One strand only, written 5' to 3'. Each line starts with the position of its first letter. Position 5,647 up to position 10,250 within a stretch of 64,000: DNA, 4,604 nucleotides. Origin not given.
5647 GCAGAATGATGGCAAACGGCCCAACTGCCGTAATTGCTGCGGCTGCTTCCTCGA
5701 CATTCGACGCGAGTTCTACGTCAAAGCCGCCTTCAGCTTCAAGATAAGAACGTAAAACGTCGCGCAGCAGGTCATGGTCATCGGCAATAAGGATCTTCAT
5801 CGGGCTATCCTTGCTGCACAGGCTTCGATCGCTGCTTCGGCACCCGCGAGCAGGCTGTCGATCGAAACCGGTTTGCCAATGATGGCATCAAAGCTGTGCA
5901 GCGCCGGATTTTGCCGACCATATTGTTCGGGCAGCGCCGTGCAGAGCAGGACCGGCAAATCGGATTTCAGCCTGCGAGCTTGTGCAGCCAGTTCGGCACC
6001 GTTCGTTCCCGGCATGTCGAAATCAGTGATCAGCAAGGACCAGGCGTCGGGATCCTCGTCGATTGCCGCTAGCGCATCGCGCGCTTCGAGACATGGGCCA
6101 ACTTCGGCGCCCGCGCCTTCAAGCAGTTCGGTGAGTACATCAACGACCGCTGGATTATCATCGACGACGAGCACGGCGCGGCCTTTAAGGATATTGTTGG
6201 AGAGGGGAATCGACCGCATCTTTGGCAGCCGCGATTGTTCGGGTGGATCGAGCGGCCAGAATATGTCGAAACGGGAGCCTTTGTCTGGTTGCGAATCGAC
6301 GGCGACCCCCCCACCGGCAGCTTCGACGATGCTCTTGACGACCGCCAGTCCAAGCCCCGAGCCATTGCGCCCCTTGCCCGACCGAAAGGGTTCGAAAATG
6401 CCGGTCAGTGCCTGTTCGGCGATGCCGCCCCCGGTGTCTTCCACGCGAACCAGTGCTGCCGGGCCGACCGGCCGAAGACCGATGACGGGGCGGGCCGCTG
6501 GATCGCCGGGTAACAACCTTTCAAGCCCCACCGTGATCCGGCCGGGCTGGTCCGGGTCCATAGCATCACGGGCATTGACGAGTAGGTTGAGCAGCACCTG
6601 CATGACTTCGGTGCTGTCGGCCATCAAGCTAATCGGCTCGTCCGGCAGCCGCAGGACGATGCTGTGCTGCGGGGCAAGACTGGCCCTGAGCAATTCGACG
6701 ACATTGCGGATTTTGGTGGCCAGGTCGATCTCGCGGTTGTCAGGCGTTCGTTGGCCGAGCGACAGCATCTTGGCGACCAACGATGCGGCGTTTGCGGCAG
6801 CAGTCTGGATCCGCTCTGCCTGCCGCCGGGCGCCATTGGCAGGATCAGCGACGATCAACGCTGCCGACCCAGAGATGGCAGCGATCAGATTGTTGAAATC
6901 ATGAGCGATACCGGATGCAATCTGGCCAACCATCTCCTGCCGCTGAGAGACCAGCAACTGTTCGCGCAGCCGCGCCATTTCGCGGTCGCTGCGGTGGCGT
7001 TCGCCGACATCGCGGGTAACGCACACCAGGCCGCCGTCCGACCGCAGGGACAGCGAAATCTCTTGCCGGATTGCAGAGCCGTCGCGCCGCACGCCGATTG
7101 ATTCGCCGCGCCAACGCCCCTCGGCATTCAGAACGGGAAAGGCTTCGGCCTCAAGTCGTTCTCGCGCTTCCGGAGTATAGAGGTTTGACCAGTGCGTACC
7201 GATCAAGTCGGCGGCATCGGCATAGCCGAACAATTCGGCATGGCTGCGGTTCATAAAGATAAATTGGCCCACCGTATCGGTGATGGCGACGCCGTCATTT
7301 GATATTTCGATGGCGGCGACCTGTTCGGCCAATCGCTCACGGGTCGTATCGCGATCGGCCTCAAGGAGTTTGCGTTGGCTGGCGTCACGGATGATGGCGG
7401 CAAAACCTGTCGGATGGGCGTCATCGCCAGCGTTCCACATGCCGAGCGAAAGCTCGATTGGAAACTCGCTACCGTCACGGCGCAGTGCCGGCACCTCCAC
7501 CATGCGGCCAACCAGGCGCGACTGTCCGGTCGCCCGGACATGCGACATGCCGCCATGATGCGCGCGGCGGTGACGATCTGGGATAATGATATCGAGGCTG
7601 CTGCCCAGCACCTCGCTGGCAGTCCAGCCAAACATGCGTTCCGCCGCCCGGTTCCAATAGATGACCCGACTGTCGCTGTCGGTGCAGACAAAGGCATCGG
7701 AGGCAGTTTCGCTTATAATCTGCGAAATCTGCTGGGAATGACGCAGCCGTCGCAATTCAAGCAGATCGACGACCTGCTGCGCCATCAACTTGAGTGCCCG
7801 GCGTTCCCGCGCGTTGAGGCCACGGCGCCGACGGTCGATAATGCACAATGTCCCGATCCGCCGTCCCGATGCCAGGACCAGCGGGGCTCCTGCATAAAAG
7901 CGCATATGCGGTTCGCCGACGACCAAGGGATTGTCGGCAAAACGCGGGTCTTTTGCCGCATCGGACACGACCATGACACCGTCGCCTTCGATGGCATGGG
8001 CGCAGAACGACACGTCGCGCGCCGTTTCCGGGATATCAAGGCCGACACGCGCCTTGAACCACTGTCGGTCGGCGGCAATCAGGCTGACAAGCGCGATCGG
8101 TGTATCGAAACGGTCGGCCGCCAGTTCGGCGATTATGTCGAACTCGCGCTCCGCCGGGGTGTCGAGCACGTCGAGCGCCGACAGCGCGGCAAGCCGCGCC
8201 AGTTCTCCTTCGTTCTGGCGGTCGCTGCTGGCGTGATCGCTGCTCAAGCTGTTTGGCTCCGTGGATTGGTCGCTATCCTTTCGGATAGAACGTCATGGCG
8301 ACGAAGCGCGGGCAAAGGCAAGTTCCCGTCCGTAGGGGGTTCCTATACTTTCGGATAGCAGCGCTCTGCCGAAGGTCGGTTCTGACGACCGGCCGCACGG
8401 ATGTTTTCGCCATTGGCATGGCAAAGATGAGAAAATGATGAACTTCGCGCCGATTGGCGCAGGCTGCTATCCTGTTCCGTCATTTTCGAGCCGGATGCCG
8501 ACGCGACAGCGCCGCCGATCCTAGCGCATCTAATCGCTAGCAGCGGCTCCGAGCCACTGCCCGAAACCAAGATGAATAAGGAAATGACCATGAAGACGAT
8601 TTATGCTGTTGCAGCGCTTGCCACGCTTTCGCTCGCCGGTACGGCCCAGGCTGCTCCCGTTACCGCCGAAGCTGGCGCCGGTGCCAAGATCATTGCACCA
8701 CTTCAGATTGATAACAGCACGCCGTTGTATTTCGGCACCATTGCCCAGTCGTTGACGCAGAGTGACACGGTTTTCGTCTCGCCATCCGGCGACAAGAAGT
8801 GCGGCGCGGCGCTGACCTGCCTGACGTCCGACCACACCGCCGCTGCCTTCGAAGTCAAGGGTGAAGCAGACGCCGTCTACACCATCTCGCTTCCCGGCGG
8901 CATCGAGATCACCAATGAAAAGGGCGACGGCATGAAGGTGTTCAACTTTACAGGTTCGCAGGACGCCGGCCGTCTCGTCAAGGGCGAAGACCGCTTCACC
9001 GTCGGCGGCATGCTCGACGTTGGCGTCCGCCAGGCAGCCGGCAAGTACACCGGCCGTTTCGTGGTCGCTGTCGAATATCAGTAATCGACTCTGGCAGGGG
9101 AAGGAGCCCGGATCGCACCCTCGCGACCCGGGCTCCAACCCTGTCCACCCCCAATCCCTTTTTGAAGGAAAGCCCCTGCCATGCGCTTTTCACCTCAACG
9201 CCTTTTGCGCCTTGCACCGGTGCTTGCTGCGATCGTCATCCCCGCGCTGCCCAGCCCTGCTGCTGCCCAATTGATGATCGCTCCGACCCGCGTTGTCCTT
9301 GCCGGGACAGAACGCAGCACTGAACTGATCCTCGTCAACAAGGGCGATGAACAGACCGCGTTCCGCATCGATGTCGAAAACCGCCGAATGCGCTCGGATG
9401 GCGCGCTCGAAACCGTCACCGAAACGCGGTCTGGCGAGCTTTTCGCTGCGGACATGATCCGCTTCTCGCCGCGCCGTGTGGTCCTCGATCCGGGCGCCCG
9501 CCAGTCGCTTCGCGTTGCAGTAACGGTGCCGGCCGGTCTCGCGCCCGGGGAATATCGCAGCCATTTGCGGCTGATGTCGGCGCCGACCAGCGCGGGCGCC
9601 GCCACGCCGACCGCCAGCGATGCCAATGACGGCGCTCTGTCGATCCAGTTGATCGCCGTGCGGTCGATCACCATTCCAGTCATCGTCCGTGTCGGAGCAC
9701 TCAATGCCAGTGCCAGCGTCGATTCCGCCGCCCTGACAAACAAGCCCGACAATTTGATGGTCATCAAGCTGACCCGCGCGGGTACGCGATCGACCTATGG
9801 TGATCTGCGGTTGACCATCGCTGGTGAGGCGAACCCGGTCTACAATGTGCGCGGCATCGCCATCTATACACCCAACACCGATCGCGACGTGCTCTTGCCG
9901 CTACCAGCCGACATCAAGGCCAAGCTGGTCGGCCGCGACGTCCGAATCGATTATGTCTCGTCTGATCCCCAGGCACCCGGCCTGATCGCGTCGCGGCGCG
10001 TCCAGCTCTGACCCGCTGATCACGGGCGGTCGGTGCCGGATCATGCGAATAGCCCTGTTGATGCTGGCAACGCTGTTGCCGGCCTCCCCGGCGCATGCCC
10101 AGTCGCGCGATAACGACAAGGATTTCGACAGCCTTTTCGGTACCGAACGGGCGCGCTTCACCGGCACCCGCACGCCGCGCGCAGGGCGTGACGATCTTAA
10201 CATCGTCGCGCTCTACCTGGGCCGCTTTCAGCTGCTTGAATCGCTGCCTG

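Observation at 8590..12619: Minimal three-gene pilus system: DUF4402 subunit, PapD-like chaperone and a highly divergent 858-aa usher-like protein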

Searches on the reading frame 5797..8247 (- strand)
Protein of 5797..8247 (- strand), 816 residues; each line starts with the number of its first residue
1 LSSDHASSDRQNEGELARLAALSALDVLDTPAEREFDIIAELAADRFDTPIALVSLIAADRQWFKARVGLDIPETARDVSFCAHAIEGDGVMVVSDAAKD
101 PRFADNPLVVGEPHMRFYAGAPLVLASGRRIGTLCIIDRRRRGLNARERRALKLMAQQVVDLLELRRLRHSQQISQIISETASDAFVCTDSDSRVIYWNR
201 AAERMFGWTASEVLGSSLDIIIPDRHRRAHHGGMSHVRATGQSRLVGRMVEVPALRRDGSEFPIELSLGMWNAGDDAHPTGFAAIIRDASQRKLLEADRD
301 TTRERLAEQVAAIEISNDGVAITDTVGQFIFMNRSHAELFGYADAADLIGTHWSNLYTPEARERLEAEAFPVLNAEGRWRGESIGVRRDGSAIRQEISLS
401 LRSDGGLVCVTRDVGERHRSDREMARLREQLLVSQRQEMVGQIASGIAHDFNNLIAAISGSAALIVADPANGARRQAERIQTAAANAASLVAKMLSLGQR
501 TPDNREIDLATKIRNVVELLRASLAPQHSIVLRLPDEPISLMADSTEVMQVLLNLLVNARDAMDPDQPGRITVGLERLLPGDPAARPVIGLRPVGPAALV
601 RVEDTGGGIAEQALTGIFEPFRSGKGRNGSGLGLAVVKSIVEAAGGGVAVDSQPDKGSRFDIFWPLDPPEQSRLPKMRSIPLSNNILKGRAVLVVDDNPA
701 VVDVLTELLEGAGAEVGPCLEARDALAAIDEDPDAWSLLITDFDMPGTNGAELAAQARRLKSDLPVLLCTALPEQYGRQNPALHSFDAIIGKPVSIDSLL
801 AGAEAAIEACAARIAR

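Call 72: search_protein_families(library=pfam, proteins=[window:5797-8247:-], max_evalue=0.001)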
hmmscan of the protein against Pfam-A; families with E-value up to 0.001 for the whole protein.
window:5797-8247:- (816 aa): 12 families
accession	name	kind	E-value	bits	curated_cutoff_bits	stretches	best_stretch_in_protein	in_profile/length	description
PF13426.13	PAS_9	-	6.5e-23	81.4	27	2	183-290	1-102/103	PAS domain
PF00989.32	PAS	-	4.4e-22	78.7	22.6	2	180-271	8-96/113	PAS fold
PF08448.16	PAS_4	-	5.9e-20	72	23.1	2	181-293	3-109/110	PAS fold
PF02518.31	HATPase_c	-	2.1e-19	70.5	26.4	1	544-667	2-110/111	Histidine kinase-, DNA gyrase B-, and HSP90-like ATPase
PF13188.13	PAS_8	-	2.6e-16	59.3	21.8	2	180-229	8-54/65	PAS domain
PF01590.32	GAF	-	3.3e-15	57.2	22.4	1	33-159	3-129/133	GAF domain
PF00072.30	Response_reg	-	1.4e-14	54.6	30.2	1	692-801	1-108/111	Response regulator receiver domain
PF08447.18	PAS_3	-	2.6e-09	37.7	25.6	1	330-394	2-67/89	PAS fold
PF13185.12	GAF_2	-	1.6e-08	35.3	28.6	1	76-163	51-135/136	GAF domain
PF12860.13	PAS_7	-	2.5e-06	28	27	0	183-232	5-55/115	PAS fold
PF00512.31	HisKA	-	6.3e-06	26.6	26.9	1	441-499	3-62/66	His Kinase A (phospho-acceptor) domain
PF24820.1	Diguanyl_cycl_sensor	-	0.0002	21.7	28.1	0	316-364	5-52/109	Diguanylate cyclase-like sensor domain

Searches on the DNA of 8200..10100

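Call 78: search_rna_families(source=window, start=8200, end=10100, threshold=evalue, max_evalue=1)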
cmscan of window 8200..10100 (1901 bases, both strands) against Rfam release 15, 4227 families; matches with E-value up to 1: 5.
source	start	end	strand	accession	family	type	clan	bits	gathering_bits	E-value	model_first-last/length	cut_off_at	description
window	9090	9148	+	RF03819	mir-Ro6-3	Gene; miRNA;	-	32.8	79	0.0061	1-72/72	no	mir-Ro6-3 microRNA precursor family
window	9090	9149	-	RF03819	mir-Ro6-3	Gene; miRNA;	-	31.7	79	0.011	1-72/72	no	mir-Ro6-3 microRNA precursor family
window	9085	9154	-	RF03577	mir-9193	Gene; miRNA;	-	24.8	55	0.15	1-74/74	no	mir-9193 microRNA precursor family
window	9089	9148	-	RF00649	mir-128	Gene; miRNA;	-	21.3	49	0.052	1-83/83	no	mir-128 microRNA precursor family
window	8772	8838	-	RF03115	KDPG-aldolase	Gene; sRNA;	-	20.5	54.6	0.63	1-88/88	no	KDPG-aldolase RNA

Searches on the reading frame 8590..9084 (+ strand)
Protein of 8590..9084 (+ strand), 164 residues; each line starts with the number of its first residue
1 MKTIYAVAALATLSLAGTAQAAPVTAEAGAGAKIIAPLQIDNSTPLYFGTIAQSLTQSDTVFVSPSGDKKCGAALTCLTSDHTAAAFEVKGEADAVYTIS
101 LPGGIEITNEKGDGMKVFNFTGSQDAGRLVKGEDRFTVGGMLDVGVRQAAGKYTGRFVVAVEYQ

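Call 3: search_protein_families(library=pfam, proteins=[window:8590-9084:+], max_evalue=1)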
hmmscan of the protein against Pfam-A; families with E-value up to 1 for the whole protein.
window:8590-9084:+ (164 aa): 1 family
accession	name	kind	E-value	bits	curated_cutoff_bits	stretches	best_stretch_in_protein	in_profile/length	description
PF14352.11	DUF4402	-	1.8e-28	100.2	25.2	1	38-163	1-129/129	Domain of unknown function (DUF4402)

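Call 4: search_protein_families(library=ncbifam, proteins=[window:8590-9084:+], max_evalue=1)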
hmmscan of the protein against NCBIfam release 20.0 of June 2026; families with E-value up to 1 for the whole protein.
window:8590-9084:+ (164 aa): 1 family
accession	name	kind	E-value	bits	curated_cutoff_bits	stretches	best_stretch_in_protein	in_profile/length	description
NF050047.1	blaELC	exception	0.023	13.6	840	1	4-141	9-137/434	ELC family class C beta-lactamase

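Call 8: search_solved_structures(query=window:8590-9084:+, max_evalue=10)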
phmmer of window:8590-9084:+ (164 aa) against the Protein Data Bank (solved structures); distinct sequences matched with E-value up to 10: 6.
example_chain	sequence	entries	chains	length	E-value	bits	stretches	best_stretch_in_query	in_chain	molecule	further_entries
3b4w_A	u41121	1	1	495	0.13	15.6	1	73-130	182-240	Aldehyde dehydrogenase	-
7ups_A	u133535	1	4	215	0.82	13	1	87-160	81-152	DotY (Lpg0294)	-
6sz9_E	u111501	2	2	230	0.93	12.8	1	87-160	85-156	DotY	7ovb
9mqb_P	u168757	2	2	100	1.3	12.3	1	3-37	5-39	Osteocalcin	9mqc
13ib_B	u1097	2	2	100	1.7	12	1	3-36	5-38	Osteocalcin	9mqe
9bur_B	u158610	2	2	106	1.9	11.8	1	3-36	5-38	Osteocalcin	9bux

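Call 26: find_homologous_proteins(query=window:8590-9084:+, max_evalue=0.001)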
Query window:8590-9084:+ (164 aa): 229 proteins with E <= 0.001 among 1041 candidates; the best 120 are listed.
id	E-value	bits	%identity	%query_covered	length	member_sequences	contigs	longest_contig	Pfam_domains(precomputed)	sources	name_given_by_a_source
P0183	2.4e-93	328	95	100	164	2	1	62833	PF14352.12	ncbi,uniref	ncbi:DUF4402 domain-containing protein [Sphingomonas sp. 32-62-10]|uniref:DUF4402 domain-containing 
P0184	6.4e-93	327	95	100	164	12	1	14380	PF14352.12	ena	-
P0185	3.5e-88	311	90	100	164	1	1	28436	PF14352.12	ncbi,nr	ncbi:MAG: DUF4402 domain-containing protein [Sphingomonas sp.]|nr:DUF4402 domain-containing protein 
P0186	1.9e-87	309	90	100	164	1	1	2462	PF14352.12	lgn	-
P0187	6.0e-87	307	90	100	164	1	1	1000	PF14352.12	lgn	-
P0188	7.0e-87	307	90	100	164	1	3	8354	PF14352.12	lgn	-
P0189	1.3e-82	293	84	100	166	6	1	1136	PF14352.12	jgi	jgi:hypothetical protein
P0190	1.5e-80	286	84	100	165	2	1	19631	PF14352.12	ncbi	-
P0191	1.0e-78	281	85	88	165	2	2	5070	PF14352.12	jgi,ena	-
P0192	2.0e-78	280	86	88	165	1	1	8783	PF14352.12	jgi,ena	jgi:hypothetical protein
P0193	4.1e-76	272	86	84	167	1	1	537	PF14352.12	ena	-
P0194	5.1e-76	272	81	87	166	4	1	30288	PF14352.12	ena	-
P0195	5.8e-76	272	83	87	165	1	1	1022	PF14352.12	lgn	-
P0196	1.6e-75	270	80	99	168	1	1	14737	PF14352.12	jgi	jgi:hypothetical protein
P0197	1.9e-75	270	78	100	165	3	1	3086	PF14352.12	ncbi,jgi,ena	jgi:hypothetical protein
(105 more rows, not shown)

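Call 32: search_solved_structures(query=A2, max_evalue=10)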
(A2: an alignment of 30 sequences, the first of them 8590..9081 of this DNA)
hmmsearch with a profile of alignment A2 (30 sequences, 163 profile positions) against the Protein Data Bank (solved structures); distinct sequences matched with E-value up to 10: 2.
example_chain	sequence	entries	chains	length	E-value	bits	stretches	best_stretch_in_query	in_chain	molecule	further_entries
7qix_L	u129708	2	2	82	0.029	17.3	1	107-158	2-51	40S ribosomal protein S21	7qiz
9vth_SY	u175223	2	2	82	0.97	12.3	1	107-157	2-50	40S ribosomal protein S21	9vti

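Call 34: predict_structure(alignment_id=A2)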
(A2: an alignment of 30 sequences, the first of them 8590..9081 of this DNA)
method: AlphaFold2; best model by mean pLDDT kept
length: 164 residues; sequences in the alignment: 30
mean_pLDDT: 82.5   pTM: 0.72
mean pLDDT of the five models: 82.5, 76.9, 72.5, 71.9, 67.0
residues with pLDDT >= 90: 107; 70-90: 22; 50-70: 4; < 50: 31
segments of 3 or more residues with pLDDT < 50: 1-31
pLDDT, mean of each block of 10 residues (from residue 1): 41 38 40 73 95 89 94 87 95 93 96 96 94 96 93 95 89
secondary structure, 60 per line:
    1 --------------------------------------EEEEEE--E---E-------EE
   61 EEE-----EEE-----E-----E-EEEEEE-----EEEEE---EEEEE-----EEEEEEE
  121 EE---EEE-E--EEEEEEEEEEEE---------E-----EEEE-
elements in order: E39-44 E59-63 E69-71 E85-90 E96-100 E104-108 E114-122 E126-128 E133-144 E160-163

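Call 36: fold_search(model_id=the predicted structure, library=pdb)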
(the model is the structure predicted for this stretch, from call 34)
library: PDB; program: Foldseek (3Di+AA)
matches with E <= 10: 915; with E <= 0.001: 0
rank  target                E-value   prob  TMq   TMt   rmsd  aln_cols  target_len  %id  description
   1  3dos_E                4.2e-03  1.00  0.40  0.43   6.8       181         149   18  Crystal structure of the complex of the Caf1M chaperone with the mini-fiber of two Caf1 subunits (Caf1:Caf1), carrying (released 2009-07-14)
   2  5d55_A                4.8e-03  1.00  0.33  0.36   5.9       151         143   12  Crystal structure of the E. coli Hda pilus minor tip subunit, HdaB (released 2016-08-10)
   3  3dsn_E                5.1e-03  1.00  0.37  0.40  10.9       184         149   15  Crystal structure of the complex of the Caf1M chaperone with the mini-fiber of two Caf1 subunits (Caf1:Caf1), carrying (released 2009-07-14)
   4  3dos_F                5.9e-03  1.00  0.36  0.42   6.0       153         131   15  Crystal structure of the complex of the Caf1M chaperone with the mini-fiber of two Caf1 subunits (Caf1:Caf1), carrying (released 2009-07-14)
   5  3dpb_B                5.9e-03  0.99  0.34  0.37  14.1       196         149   12  Crystal structure of the complex of the Caf1M chaperone with the mini-fiber of two Caf1 subunits (Caf1:Caf1), carrying (released 2009-07-14)
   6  1z9s_B                6.9e-03  0.99  0.33  0.35   8.9       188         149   14  Crystal Structure of the native chaperone:subunit:subunit Caf1M:Caf1:Caf1 complex (released 2005-06-21)
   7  1p5u_B                8.5e-03  0.98  0.31  0.34  11.4       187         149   14  X-ray structure of the ternary Caf1M:Caf1:Caf1 chaperone:subunit:subunit complex (released 2003-06-24)
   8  4y2l_B                8.9e-03  0.98  0.31  0.34  13.8       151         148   10  Structure of CFA/I pili major subunit CfaB trimer (released 2016-08-10)
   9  1p5v_B                1.1e-02  0.99  0.37  0.42   7.4       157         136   14  X-ray structure of the Caf1M:Caf1 chaperone:subunit preassembly complex (released 2003-06-24)
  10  4y2l_F                1.3e-02  0.99  0.35  0.38  12.6       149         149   12  Structure of CFA/I pili major subunit CfaB trimer (released 2016-08-10)
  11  3dsn_C                1.3e-02  0.99  0.34  0.40   6.2       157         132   13  Crystal structure of the complex of the Caf1M chaperone with the mini-fiber of two Caf1 subunits (Caf1:Caf1), carrying (released 2009-07-14)
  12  4y2n_C                1.5e-02  0.91  0.29  0.32  11.8       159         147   11  Structure of CFA/I pili major subunit CfaB trimer (released 2016-08-10)
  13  3dsn_F                1.7e-02  0.99  0.38  0.45   5.6       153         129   16  Crystal structure of the complex of the Caf1M chaperone with the mini-fiber of two Caf1 subunits (Caf1:Caf1), carrying (released 2009-07-14)
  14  3dos_C                2.7e-02  0.97  0.35  0.40   6.3       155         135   15  Crystal structure of the complex of the Caf1M chaperone with the mini-fiber of two Caf1 subunits (Caf1:Caf1), carrying (released 2009-07-14)
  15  4ayf_B                3.5e-02  0.84  0.28  0.34   9.9       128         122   17  Crystal structure of the complex of the Caf1M:Caf1 chaperone:subunit preassembly complex carrying the Tyr40Ala mutatio (released 2012-09-26)
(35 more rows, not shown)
